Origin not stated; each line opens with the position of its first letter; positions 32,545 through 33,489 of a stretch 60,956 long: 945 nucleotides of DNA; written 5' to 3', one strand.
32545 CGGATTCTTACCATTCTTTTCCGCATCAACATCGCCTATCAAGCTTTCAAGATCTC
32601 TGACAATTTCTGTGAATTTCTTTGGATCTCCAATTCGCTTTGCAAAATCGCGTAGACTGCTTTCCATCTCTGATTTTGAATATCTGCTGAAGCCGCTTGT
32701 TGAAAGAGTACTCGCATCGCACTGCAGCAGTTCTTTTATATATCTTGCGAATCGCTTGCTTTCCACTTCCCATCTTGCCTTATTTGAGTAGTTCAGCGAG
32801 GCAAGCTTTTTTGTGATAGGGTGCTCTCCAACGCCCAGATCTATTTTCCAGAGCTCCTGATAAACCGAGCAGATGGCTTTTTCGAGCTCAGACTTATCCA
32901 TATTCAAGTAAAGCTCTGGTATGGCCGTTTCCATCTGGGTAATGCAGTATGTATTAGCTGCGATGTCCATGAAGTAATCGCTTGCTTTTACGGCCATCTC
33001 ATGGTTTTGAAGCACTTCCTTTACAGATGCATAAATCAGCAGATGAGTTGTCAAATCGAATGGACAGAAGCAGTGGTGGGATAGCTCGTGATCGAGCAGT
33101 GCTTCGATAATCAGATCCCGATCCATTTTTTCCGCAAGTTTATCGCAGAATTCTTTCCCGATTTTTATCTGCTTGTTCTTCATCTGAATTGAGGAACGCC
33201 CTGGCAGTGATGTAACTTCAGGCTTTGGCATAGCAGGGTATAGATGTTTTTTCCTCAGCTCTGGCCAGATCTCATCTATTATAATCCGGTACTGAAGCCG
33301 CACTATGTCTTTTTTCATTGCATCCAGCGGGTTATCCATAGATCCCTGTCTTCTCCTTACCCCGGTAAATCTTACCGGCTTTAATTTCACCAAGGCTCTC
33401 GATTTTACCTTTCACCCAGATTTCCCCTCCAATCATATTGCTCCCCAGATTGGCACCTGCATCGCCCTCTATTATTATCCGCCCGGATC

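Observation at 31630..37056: Compact TFB-like / MoxR AAA+ / GXGXG beta-helix / zincin-vWA operon with a divergent wHTH regulator: an undescribed MoxR-vWA-based system?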

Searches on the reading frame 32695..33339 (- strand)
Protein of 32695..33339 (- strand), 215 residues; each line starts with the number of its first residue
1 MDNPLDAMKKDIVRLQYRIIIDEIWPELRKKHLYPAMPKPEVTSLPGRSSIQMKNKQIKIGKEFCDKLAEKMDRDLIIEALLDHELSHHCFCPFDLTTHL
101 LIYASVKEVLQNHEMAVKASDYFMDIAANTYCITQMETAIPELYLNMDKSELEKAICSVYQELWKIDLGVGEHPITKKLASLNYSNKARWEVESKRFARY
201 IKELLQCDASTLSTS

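Call 38: search_protein_families(library=pfam, alignment_id=A4, max_evalue=10)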
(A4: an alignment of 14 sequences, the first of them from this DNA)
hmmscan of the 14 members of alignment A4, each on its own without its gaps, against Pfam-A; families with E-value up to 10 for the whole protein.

A. member 1, seq(215 aa): 1 family
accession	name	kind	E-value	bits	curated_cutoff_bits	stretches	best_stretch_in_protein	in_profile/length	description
PF05305.19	DUF732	-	0.0047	17.7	22.4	1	57-132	22-70/72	Protein of unknown function (DUF732)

B. families by the number of members that match (of 14 scanned): 13 families
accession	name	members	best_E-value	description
PF08600.16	NuBaID_C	3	0.015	NuBaID, C-terminal domain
PF05305.19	DUF732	2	0.0047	Protein of unknown function (DUF732)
PF15676.10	S6OS1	1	0.034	Six6 opposite strand transcript 1 family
PF00787.29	PX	1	0.048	PX domain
PF10103.15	Zincin_2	1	0.063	Zincin-like metallopeptidase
PF15167.11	DUF4581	1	0.069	Domain of unknown function (DUF4581)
PF13821.11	DUF4187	1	0.085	Domain of unknown function (DUF4187)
PF16160.10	DUF4866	1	0.1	Domain of unknown function (DUF4866)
PF24296.1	SrfA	1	0.13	SrfA protein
PF14133.12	DUF4300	1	0.18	Domain of unknown function (DUF4300)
PF15933.10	RnlB_antitoxin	1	0.2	Antitoxin to bacterial toxin RNase LS or RnlA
PF22714.1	SNaCT8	1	0.22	Short NACHT-associated C-Terminal domain, family 8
PF22991.1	Lock_Gag1-like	1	0.28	Gag1-like, lock domain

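Call 39: search_solved_structures(query=A4, max_evalue=10, show_alignments=2)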
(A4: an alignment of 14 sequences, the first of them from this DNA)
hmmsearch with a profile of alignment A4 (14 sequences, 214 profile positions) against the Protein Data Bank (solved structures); distinct sequences matched with E-value up to 10: 7.
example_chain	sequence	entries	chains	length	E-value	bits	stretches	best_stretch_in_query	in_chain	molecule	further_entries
8fti_A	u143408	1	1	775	0.065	15.8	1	97-146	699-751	Integrase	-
7vti_A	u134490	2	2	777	0.065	15.8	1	97-146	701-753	Cas13bt3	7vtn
3o3x_A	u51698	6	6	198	0.21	14.1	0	180-212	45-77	gp41-5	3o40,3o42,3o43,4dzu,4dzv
8z3f_B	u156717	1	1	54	0.23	14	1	66-106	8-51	Transmembrane channel-like protein 1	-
3ma9_A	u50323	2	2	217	0.86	12.1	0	180-209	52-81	Transmembrane glycoprotein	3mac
2cmr_A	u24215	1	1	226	1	11.9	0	180-209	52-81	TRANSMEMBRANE GLYCOPROTEIN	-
2xra_A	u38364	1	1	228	1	11.9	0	180-209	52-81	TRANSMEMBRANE PROTEIN GP41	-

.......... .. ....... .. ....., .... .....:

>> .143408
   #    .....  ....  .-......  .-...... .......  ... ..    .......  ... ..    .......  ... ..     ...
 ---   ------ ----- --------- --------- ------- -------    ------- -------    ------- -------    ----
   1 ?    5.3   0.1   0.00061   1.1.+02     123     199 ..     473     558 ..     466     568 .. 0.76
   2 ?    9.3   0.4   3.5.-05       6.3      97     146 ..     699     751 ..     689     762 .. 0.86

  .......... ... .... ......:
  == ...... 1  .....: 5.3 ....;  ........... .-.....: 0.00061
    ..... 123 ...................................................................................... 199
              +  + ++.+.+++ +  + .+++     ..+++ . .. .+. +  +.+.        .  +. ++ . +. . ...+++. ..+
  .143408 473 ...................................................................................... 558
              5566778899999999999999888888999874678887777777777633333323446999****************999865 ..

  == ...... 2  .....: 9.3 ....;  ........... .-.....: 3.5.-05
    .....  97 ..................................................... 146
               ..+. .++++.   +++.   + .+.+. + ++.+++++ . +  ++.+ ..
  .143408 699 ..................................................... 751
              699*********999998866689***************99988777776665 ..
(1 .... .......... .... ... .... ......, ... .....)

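Call 55: search_protein_representatives(alignment_id=A4)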
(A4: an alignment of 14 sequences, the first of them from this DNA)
Query: 14 sequences, 214 profile positions. Proteins with E-value up to 0.001 (for the whole library): 312; up to 1e-10: 139; up to 1e-30: 31. The best 150 are listed.
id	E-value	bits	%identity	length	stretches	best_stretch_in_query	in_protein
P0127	1.5e-88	312.1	-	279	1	5-214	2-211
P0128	8.0e-75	267.2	-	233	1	5-213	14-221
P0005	3.9e-74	265.0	-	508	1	5-198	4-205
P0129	1.8e-73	262.8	-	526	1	6-214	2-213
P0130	7.4e-71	254.2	-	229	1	40-214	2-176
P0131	6.2e-70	251.2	-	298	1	6-213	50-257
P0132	7.8e-65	234.6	-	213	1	3-160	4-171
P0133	1.2e-60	220.9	-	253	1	3-161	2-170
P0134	4.3e-60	219.1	-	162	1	18-162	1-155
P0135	1.9e-58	213.7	-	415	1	6-200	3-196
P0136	5.7e-56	205.6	-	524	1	7-197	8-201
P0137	3.1e-55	203.2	-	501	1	5-196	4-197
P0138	8.9e-53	195.2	-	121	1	8-123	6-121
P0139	2.2e-51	190.6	-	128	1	6-119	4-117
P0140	1.7e-47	177.9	-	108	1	62-166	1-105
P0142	5.2e-45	169.8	-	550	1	3-197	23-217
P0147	3.9e-41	157.1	-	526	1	6-198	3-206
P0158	1.9e-29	118.9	-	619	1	7-209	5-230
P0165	6.2e-27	110.7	-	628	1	6-211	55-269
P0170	2.0e-25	105.8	-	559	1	4-198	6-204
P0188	7.1e-21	90.9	-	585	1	9-200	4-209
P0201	1.0e-18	83.8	-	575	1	7-201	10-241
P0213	6.7e-17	77.9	-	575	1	12-208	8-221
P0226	2.9e-15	72.5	-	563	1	11-199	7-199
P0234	5.6e-14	68.3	-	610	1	13-198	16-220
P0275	3.5e-10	55.9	-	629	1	15-203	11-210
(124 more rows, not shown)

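Call 56: find_encoding_contigs(protein=P0188, flank=8000, max_places=2)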
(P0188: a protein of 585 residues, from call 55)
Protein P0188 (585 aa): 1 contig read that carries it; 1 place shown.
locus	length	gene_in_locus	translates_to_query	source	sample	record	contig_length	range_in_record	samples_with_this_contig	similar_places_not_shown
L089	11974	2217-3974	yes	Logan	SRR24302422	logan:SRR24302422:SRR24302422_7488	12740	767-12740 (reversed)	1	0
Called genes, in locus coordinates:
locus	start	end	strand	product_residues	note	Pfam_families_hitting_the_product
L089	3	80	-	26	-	?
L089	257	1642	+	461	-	PF07728:AAA_5 (weak)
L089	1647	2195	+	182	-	-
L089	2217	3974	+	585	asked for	-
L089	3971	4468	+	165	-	-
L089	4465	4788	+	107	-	-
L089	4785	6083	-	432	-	PF00270:DEAD, PF04851:ResIII, PF00271:Helicase_C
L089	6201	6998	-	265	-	PF00248:Aldo_ket_red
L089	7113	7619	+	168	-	-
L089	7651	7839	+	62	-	-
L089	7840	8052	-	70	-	-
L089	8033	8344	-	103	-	-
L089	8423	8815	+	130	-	-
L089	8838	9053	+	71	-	-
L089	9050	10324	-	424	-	-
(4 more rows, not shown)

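Call 58: search_protein_families(library=pfam, proteins=[P0158, P0165, P0188, P0201, P0213, P0234, P0275, P0226, P0170, P0142], max_evalue=1)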
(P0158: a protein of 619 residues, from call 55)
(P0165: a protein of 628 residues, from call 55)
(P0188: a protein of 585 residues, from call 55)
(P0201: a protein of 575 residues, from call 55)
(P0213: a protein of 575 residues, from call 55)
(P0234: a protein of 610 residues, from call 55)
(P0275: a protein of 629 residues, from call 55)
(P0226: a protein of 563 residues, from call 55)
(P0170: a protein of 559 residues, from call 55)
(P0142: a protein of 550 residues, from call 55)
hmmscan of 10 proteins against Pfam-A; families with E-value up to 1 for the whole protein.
P0158 (619 aa): 5 families
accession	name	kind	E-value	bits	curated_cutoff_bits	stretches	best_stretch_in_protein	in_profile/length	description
PF13519.12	VWA_2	-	0.00019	22.5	27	1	438-533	2-105/107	von Willebrand factor type A domain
PF01882.25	DUF58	-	0.011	15.3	23.4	1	391-561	2-169/216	Protein of unknown function DUF58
PF13768.12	VWA_3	-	0.16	12.4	27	0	438-565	4-138/155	von Willebrand factor type A domain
PF00239.26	Resolvase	-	0.23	12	23.3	0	506-537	43-75/145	Resolvase, N terminal domain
PF01391.23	Collagen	-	0.34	11.2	27.2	1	236-280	9-54/60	Collagen triple helix repeat (20 copies)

P0165 (628 aa): 4 families
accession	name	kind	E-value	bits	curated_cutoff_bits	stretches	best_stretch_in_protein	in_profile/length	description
PF13519.12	VWA_2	-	1.8e-07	32.2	27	1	459-556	1-106/107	von Willebrand factor type A domain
PF12699.13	phiKZ_IP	-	0.029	14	27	1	290-388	285-380/387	phiKZ-like phage internal head proteins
PF00092.34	VWA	-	0.043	14.5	23.8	1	458-530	1-78/174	von Willebrand factor type A domain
PF25064.1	ARM_TT21_5th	-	0.24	12.2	27.8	1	296-374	12-90/117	TT21 fifth ARM repeats domain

P0188 (585 aa): 5 families
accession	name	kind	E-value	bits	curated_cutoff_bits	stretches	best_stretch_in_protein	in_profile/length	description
PF13519.12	VWA_2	-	0.0049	17.9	27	1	363-415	4-58/107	von Willebrand factor type A domain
PF17947.6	4HB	-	0.047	14.2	26.1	1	88-132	28-72/78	Four helical bundle domain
PF04286.17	DUF445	-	0.062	13.6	33.8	1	65-256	136-304/368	Protein of unknown function (DUF445)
PF09312.16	SurA_N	-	0.22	12.1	30.8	0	149-198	49-98/118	SurA N-terminal domain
PF18801.6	RapH_N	-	0.33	11.4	27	0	263-287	27-51/62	response regulator aspartate phosphatase H, N terminal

P0201 (575 aa): 1 family
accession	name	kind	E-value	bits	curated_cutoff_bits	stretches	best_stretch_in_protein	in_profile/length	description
PF19610.4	DUF6115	-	0.18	12.6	27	1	222-329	4-107/134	Family of unknown function (DUF6115)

P0213 (575 aa): 5 families
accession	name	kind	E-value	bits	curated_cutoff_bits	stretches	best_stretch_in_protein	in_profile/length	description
PF06485.17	Tab2-like_N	-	0.0019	18.7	25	1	132-206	4-73/103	RNA-binding protein Tab2/Atab2 N terminal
PF00092.34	VWA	-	0.039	14.6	23.8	1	409-560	1-167/174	von Willebrand factor type A domain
PF15718.10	MNR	-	0.051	12.1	27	1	166-290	401-526/964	Protein moonraker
PF13519.12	VWA_2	-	0.17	12.9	27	1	410-463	1-56/107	von Willebrand factor type A domain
PF08191.17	LRR_adjacent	-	0.18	12.5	21.8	1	346-377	6-36/57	LRR adjacent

P0234 (610 aa): 4 families
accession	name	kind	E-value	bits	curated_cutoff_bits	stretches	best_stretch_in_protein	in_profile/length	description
PF13519.12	VWA_2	-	7.6e-08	33.4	27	1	447-544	1-106/107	von Willebrand factor type A domain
PF00092.34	VWA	-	6e-05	23.8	23.8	1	446-548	1-117/174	von Willebrand factor type A domain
PF01054.23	MMTV_SAg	-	0.055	14.2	25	0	139-177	11-49/92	Mouse mammary tumour virus superantigen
PF08771.16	FRB_dom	-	0.2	12.4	24.7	0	136-166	69-97/99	FKBP12-rapamycin binding domain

P0275 (629 aa): 4 families
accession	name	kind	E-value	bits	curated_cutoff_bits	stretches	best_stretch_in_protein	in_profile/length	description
PF01435.24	Peptidase_M48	-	0.0032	17.8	20.3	1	39-77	41-78/186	Peptidase family M48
PF13519.12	VWA_2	-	0.014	16.5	27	1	465-561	1-105/107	von Willebrand factor type A domain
PF03114.23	BAR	-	0.093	12.8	28.5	1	169-228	19-70/234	BAR domain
PF00092.34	VWA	-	0.17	12.6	23.8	1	464-561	1-112/174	von Willebrand factor type A domain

P0226 (563 aa): 4 families
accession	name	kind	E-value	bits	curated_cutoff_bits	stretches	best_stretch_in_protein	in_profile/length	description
PF09967.15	DUF2201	-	0.0018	18.9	26.4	1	403-497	2-89/123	VWA-like domain (DUF2201)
PF13519.12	VWA_2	-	0.0032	18.5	27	1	403-476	2-79/107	von Willebrand factor type A domain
PF00092.34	VWA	-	0.011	16.4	23.8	1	401-475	1-81/174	von Willebrand factor type A domain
PF15604.11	Ntox15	-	0.024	15.1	22.5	1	430-530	30-114/153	Novel toxin 15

P0170 (559 aa): 1 family
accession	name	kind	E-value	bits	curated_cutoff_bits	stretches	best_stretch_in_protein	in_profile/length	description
PF13519.12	VWA_2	-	4.6e-06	27.6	27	1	392-490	2-106/107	von Willebrand factor type A domain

P0142 (550 aa): 0 families

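Call 60: find_encoding_contigs(protein=P0226, flank=7000, max_places=2)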
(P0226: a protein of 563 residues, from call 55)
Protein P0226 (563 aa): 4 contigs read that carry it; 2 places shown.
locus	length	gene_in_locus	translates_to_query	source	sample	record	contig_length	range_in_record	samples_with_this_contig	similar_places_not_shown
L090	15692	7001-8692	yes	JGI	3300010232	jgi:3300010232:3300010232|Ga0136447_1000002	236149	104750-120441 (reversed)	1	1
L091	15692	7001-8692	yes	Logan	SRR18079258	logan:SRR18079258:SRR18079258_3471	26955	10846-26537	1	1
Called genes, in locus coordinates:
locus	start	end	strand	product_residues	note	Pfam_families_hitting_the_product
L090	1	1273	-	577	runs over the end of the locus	PF00795:CN_hydrolase, PF02540:NAD_synthase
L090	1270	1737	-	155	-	-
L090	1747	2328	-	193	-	-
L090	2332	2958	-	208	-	PF00857:Isochorismatase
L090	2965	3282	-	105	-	-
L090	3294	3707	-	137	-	-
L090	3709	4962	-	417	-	-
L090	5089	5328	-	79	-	-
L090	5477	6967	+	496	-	PF17863:AAA_lid_2 (weak)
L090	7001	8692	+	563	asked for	-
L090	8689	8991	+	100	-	-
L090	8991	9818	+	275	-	-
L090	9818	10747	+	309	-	-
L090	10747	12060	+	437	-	-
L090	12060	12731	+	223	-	-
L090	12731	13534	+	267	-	-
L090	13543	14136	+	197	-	-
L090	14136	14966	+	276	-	-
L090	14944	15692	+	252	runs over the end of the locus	-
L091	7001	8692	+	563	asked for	-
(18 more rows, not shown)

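Call 61: find_encoding_contigs(protein=P0158, flank=7000, max_places=2)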
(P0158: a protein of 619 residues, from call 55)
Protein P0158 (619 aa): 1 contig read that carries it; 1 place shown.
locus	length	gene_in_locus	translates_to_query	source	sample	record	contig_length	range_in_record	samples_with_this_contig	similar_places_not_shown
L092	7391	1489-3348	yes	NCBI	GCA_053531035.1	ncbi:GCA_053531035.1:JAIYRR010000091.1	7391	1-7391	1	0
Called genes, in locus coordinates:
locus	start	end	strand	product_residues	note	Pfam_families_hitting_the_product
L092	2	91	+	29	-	?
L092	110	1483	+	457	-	PF17863:AAA_lid_2 (weak)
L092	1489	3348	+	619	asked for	-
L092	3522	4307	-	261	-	PF01609:DDE_Tnp_1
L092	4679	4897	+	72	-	-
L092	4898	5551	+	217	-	-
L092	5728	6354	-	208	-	-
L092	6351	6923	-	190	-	PF19502:DUF6036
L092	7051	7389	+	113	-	?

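Call 62: find_encoding_contigs(protein=P0234, flank=7000, max_places=2)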
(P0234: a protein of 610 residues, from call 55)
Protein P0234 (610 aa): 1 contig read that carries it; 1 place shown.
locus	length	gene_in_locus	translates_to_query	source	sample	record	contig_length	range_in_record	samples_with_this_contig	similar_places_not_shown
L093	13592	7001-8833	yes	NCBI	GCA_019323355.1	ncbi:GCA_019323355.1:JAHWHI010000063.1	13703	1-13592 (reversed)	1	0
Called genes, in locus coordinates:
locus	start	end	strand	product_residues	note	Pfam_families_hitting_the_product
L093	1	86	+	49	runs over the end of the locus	-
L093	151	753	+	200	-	-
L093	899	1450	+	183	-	-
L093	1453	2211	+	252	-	-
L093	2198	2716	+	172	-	-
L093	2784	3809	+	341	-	-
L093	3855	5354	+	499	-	PF00004:AAA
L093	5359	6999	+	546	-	PF07728:AAA_5 (weak), PF17863:AAA_lid_2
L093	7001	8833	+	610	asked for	PF13519:VWA_2 (weak)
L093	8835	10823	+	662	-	PF27228:MTBMA_p00010_2nd (weak)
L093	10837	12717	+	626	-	-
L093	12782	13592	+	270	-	?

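Call 63: search_protein_families(library=phrogs, proteins=[L090:5477-6964:+, L090:7001-8689:+, L090:8991-9815:+, L090:9818-10744:+, L090:10747-12057:+, L090:12060-12728:+, L090:12731-13531:+, L090:3709-4959:-, L093:8835-10820:+, L093:10837-12714:+], max_evalue=0.001)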
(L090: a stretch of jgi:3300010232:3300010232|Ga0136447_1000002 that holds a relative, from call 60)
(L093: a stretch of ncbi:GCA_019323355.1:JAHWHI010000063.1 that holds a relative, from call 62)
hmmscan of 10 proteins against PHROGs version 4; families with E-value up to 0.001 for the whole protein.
L090:5477-6964:+ (496 aa): 0 families

L090:7001-8689:+ (563 aa): 0 families

L090:8991-9815:+ (275 aa): 0 families

L090:9818-10744:+ (309 aa): 0 families

L090:10747-12057:+ (437 aa): 0 families

L090:12060-12728:+ (223 aa): 0 families

L090:12731-13531:+ (267 aa): 0 families

L090:3709-4959:- (416 aa): 0 families

L093:8835-10820:+ (662 aa): 1 family
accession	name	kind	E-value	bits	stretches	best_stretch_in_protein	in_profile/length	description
phrog_12057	-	unknown function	4.8e-17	62.9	1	229-488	15-277/493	-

L093:10837-12714:+ (626 aa): 0 families

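Call 78: find_encoding_contigs(protein=P0137, flank=8000, max_places=3)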
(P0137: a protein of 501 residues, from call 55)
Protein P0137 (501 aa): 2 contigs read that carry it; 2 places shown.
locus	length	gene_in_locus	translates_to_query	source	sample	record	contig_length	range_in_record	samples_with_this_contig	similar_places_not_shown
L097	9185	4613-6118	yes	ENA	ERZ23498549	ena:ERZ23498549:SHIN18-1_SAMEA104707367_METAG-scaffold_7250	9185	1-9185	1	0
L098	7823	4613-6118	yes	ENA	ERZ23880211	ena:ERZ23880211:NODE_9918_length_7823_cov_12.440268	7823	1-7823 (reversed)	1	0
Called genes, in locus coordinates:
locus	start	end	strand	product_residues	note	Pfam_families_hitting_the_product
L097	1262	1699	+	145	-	PF00072:Response_reg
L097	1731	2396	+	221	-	-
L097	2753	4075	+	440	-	PF07728:AAA_5, PF17863:AAA_lid_2 (weak)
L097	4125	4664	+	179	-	-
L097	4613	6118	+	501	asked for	-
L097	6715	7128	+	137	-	PF07366:SnoaL, PF12680:SnoaL_2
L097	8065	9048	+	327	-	PF02423:OCD_Mu_crystall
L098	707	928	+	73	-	PF01541:GIY-YIG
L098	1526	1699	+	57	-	-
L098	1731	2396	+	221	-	-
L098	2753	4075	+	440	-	PF07728:AAA_5, PF17863:AAA_lid_2 (weak)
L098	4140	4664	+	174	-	-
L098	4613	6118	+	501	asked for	-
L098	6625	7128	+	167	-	PF07366:SnoaL, PF12680:SnoaL_2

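Call 91: find_encoding_contigs(protein=P0147, flank=6000, max_places=2)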
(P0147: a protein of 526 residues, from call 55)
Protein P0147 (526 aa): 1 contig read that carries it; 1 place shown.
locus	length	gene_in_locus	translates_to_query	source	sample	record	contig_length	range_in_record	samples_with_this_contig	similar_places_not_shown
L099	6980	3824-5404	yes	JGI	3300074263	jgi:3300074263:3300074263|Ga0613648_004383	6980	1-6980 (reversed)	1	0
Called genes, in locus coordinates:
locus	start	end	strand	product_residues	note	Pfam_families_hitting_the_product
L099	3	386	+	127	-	?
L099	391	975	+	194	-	-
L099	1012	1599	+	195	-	-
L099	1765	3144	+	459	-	PF17863:AAA_lid_2 (weak)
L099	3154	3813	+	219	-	-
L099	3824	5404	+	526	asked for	-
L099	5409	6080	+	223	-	-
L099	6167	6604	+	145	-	-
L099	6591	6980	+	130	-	?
